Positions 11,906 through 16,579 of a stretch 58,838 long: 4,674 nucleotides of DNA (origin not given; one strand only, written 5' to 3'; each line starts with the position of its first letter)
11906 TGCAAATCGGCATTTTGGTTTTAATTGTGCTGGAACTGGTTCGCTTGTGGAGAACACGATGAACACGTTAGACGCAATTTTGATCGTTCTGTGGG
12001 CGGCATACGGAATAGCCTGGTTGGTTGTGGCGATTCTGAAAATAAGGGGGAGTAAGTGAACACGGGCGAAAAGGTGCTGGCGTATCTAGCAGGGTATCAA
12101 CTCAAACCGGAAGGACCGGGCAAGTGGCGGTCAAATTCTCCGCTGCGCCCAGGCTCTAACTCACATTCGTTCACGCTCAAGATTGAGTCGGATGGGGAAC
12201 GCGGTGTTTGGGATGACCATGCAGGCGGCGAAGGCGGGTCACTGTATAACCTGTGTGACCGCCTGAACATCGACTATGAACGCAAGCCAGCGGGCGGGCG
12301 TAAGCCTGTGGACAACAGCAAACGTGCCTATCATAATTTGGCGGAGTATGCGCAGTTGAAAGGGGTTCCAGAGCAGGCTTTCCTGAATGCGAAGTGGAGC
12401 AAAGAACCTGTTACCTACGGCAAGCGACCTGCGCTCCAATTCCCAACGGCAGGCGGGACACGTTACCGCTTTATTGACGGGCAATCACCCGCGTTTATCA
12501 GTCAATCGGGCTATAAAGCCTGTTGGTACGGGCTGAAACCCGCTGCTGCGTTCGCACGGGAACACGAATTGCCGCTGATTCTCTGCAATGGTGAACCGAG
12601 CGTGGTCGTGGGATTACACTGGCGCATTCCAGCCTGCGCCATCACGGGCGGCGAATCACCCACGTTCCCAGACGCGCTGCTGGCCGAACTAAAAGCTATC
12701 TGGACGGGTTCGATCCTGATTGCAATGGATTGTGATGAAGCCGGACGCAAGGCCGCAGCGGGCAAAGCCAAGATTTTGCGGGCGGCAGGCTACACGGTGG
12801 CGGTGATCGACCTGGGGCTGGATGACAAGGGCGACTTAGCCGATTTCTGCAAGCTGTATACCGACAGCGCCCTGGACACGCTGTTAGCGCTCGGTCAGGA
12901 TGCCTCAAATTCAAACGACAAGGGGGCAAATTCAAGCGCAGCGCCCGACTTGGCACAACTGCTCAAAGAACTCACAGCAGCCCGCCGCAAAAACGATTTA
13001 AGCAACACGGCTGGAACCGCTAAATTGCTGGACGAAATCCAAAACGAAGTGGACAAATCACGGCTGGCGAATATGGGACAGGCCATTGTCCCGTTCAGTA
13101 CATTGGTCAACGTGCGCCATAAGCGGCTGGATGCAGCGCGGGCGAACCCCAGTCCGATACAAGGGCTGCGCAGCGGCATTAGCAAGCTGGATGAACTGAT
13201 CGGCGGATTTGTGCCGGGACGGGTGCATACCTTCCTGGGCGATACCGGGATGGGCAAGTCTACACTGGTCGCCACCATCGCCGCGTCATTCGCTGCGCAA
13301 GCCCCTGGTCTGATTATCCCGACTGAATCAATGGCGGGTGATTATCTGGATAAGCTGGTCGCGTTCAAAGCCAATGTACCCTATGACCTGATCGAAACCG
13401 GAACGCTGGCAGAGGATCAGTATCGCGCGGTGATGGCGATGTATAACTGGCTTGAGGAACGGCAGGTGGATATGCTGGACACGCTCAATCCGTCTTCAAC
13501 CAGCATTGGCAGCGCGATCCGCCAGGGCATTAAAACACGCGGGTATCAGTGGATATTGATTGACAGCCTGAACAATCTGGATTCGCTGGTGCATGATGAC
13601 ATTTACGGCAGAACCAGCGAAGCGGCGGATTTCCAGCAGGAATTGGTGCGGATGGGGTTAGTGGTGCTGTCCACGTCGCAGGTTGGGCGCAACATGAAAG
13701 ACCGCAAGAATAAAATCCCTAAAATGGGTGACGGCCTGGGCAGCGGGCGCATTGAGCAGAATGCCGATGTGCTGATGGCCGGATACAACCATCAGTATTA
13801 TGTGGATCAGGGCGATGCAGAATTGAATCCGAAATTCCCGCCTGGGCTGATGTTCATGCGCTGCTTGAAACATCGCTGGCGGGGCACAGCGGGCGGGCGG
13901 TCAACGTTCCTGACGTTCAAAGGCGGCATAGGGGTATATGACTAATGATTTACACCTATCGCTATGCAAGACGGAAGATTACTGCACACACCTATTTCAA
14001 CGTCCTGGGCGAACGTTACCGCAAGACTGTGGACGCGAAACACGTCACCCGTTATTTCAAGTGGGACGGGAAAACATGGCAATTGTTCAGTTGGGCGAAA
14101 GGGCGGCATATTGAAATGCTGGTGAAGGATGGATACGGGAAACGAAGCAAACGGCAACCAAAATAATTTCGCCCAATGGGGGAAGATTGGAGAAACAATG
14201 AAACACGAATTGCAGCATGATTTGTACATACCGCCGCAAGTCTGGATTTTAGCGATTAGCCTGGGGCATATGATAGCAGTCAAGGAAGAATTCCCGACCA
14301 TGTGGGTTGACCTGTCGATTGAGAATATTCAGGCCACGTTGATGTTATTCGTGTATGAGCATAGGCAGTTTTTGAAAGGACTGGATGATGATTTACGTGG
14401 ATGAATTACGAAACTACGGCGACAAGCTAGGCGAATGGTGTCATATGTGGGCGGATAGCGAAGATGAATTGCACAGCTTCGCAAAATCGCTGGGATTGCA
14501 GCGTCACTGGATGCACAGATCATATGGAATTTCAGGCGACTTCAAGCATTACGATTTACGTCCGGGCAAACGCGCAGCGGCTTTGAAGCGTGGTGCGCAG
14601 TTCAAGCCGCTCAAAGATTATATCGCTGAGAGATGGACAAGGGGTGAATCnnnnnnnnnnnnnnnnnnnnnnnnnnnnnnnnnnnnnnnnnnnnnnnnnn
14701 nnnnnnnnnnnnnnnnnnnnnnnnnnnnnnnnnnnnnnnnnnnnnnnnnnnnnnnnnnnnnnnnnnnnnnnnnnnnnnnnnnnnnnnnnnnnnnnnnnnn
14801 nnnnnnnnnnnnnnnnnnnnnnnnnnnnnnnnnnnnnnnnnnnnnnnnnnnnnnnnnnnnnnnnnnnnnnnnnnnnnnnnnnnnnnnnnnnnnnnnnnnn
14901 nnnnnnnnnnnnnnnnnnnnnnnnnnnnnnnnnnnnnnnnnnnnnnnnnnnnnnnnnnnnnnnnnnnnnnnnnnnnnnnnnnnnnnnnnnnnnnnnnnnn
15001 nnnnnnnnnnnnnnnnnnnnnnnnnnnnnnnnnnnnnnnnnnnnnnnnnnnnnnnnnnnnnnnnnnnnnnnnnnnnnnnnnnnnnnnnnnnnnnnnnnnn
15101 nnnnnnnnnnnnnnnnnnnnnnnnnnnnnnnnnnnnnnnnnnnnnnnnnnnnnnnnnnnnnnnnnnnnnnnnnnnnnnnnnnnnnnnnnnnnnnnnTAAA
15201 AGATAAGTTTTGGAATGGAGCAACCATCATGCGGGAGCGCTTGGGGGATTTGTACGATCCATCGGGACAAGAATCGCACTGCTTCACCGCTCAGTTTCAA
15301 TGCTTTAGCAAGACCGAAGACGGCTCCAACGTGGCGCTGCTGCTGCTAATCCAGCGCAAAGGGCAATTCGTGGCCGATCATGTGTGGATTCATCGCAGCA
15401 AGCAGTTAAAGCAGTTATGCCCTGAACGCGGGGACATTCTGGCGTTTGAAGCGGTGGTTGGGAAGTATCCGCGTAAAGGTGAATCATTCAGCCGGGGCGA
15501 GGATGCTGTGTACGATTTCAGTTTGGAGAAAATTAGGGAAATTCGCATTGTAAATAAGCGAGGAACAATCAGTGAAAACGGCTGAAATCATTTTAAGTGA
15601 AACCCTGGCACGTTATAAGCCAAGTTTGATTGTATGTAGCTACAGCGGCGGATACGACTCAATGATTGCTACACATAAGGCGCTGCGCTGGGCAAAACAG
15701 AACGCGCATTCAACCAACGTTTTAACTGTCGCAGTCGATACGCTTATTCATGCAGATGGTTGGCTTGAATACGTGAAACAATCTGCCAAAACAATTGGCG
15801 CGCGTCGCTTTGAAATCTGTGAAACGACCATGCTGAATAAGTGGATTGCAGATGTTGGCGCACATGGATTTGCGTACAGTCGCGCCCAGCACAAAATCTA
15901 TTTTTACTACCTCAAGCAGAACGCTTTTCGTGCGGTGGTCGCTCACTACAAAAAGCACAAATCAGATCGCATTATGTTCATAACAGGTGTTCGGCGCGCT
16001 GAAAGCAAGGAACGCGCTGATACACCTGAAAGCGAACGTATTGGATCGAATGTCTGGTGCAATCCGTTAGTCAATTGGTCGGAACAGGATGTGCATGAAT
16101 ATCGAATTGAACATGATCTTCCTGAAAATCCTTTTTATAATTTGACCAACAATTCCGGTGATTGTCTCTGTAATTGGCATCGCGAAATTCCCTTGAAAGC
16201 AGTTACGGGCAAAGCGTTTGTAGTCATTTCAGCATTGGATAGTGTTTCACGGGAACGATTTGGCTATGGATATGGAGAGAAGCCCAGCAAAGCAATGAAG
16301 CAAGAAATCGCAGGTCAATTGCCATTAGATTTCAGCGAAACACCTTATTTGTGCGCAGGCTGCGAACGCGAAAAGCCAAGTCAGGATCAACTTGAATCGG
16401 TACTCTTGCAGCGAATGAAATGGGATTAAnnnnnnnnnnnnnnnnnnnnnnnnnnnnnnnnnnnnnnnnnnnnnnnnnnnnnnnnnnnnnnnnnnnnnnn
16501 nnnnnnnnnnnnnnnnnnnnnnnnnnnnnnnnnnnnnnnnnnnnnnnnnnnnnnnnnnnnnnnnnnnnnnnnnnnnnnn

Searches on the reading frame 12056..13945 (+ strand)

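Call 17: search_protein_families(library=pfam, proteins=[window:12056-13945:+], max_evalue=0.001)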
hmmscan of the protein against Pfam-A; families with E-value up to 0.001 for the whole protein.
window:12056-13945:+ (629 aa): 4 families
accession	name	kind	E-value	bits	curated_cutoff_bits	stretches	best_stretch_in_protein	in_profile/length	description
PF03796.21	DnaB_C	-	2.7e-27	96.2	27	1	370-585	1-220/255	DnaB-like helicase C terminal domain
PF06745.19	ATPase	-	1.3e-07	31.6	26.6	1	372-543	2-164/231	KaiC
PF13481.12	AAA_25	-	1.8e-05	24.9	27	1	362-431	6-88/195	AAA domain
PF13155.12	Toprim_2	-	0.0001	23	22.1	1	194-262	23-85/88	Toprim-like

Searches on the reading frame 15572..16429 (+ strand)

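Call 95: search_protein_families(library=pfam, proteins=[window:15572-16429:+], max_evalue=0.001)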
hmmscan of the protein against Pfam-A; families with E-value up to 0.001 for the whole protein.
window:15572-16429:+ (285 aa): 2 families
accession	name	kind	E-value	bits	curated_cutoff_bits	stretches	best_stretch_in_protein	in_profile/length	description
PF01507.26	PAPS_reduct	-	9.1e-15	55.5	22.5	1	20-190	2-161/175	Phosphoadenosine phosphosulfate reductase domain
PF01171.26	ATP_bind_3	-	2.1e-05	24.8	27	1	21-183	3-161/182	PP-loop family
